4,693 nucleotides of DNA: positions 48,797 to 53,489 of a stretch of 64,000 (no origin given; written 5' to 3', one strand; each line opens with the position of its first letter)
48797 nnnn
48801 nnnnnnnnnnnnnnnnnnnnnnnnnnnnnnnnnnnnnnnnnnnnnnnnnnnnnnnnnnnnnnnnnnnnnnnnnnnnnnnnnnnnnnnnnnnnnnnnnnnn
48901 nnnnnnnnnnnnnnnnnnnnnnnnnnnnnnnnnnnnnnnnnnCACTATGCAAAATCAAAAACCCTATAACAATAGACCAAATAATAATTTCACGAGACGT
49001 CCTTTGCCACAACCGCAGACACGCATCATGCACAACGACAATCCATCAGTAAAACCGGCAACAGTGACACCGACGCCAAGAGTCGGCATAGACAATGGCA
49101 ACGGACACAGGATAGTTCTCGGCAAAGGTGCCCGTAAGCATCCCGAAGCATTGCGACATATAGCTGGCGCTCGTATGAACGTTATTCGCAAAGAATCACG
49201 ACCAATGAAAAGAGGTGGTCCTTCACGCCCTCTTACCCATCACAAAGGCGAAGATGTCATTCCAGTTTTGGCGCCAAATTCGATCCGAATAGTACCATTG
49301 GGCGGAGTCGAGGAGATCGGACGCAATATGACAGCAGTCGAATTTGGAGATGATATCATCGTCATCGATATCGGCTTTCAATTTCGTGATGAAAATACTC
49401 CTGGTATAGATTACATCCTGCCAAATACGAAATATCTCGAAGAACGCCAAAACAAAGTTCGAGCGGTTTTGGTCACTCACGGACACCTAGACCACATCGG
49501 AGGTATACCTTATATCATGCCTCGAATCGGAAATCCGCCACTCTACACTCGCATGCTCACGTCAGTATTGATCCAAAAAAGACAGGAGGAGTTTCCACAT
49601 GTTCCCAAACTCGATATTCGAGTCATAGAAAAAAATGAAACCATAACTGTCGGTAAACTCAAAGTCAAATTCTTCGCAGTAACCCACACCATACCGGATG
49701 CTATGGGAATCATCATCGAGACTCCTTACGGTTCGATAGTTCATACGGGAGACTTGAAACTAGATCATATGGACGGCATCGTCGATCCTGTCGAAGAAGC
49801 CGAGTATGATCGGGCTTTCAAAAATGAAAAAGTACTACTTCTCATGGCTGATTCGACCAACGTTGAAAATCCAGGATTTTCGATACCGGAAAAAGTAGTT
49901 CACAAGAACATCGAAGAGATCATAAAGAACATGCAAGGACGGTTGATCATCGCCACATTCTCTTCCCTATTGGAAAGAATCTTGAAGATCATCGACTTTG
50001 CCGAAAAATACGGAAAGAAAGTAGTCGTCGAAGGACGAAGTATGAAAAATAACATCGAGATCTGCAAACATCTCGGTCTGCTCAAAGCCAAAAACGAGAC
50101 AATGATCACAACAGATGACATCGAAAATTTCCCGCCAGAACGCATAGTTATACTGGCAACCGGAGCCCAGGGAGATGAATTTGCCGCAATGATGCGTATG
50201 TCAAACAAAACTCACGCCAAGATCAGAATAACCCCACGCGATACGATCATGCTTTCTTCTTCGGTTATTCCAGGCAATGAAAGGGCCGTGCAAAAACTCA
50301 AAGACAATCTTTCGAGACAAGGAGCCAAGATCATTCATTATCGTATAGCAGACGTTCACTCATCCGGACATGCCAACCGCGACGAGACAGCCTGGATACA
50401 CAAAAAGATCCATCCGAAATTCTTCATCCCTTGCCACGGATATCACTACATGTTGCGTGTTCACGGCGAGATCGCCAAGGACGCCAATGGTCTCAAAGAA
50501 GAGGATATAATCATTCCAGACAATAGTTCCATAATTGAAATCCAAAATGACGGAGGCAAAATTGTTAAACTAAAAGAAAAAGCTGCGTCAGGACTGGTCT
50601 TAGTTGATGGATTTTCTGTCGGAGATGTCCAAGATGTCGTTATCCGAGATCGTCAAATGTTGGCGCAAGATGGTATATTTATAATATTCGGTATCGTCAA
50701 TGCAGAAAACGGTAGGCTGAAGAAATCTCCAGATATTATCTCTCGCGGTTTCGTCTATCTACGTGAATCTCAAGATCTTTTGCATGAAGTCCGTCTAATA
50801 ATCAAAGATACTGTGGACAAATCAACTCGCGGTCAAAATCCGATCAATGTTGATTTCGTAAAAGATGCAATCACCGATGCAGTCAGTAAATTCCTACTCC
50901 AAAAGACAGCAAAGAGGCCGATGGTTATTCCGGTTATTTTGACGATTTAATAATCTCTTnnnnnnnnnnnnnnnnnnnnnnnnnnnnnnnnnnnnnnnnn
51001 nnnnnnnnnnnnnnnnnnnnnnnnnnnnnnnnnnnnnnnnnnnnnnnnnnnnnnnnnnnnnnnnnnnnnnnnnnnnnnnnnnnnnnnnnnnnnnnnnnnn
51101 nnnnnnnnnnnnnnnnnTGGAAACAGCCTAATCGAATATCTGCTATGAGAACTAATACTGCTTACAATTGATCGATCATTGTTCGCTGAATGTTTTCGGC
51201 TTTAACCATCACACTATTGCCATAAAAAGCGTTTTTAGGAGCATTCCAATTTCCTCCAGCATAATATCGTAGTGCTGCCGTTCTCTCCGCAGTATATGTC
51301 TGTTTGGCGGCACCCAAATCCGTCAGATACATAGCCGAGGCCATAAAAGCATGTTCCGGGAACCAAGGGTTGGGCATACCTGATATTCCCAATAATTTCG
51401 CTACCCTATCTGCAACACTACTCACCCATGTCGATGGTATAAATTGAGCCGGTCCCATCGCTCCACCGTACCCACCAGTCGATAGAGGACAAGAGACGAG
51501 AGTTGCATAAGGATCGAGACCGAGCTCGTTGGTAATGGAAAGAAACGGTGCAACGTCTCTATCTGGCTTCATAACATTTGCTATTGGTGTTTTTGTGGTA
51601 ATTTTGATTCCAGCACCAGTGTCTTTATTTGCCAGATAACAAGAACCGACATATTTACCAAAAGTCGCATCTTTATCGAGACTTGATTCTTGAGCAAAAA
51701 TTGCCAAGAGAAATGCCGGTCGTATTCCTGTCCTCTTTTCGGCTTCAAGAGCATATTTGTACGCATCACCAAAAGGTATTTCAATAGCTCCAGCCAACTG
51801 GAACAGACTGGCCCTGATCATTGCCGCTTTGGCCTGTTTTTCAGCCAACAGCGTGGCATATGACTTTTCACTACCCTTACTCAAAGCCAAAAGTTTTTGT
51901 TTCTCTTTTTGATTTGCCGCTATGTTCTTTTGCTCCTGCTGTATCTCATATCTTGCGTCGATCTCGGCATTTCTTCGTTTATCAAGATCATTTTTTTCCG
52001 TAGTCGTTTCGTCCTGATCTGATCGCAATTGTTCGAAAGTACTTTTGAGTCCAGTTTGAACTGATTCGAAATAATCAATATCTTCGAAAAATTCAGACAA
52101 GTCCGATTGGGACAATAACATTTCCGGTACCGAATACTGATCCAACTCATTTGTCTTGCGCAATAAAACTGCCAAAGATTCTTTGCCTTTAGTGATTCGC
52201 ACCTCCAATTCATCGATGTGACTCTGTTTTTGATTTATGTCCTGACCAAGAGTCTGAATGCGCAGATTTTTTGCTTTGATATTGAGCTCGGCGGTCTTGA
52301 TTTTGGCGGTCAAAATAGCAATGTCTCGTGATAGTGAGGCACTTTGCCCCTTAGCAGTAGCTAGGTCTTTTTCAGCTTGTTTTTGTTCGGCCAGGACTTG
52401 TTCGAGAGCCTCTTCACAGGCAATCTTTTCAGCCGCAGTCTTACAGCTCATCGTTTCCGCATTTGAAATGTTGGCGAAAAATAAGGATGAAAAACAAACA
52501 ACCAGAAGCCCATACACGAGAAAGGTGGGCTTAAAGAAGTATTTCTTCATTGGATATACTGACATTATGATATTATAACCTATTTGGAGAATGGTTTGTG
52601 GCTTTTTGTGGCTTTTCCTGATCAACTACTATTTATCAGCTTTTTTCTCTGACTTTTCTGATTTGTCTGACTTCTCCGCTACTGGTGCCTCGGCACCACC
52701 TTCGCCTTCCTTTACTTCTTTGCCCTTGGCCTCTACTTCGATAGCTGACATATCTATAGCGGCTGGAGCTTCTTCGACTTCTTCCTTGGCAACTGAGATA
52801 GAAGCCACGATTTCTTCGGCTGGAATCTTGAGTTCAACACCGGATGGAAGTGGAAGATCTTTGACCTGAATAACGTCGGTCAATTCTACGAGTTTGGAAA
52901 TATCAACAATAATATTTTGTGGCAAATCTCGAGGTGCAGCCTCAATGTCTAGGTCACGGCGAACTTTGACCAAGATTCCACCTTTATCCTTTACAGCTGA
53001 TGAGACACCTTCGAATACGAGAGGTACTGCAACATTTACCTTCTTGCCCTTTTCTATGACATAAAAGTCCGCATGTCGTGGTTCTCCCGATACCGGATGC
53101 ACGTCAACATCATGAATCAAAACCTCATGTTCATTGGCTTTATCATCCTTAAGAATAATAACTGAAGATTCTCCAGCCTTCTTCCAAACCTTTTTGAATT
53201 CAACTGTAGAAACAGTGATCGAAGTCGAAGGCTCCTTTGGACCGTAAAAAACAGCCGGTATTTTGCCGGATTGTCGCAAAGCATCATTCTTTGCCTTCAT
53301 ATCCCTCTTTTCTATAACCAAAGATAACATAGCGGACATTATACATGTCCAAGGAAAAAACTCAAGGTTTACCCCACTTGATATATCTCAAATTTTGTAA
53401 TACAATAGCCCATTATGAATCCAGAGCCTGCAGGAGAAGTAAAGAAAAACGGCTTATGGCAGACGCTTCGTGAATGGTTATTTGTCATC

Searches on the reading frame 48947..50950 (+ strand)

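Call 80: search_protein_families(library=pfam, proteins=[window:48947-50950:+], max_evalue=0.00001)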
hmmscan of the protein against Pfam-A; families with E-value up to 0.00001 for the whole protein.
window:48947-50950:+ (667 aa): 4 families
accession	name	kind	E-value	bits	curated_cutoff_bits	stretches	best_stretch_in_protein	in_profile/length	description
PF22505.1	RNase_J_b_CASP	-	2.1e-42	144.3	27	1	330-455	1-126/126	Ribonuclease J, beta-CASP domain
PF17770.6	RNase_J_C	-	8.1e-25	88.2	23.8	1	565-667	1-102/102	Ribonuclease J C-terminal domain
PF12706.13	Lactamase_B_2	-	1.7e-15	57.6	27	1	162-274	23-147/200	Beta-lactamase superfamily domain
PF00753.33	Lactamase_B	-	2.4e-14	54.2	22.7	1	127-281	7-161/196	Metallo-beta-lactamase superfamily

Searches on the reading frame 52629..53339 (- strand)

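Call 80: search_protein_families(library=pfam, proteins=[window:52629-53339:-], max_evalue=0.00001)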
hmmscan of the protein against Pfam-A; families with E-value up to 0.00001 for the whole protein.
window:52629-53339:- (236 aa): 2 families
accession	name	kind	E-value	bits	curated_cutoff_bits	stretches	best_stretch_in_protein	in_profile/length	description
PF14693.11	Ribosomal_TL5_C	-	1.6e-20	73.6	27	1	100-184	1-83/84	Ribosomal protein TL5, C-terminal domain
PF01386.24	Ribosomal_L25p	-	2e-19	70.2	23.6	1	8-92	2-82/82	Ribosomal L25p family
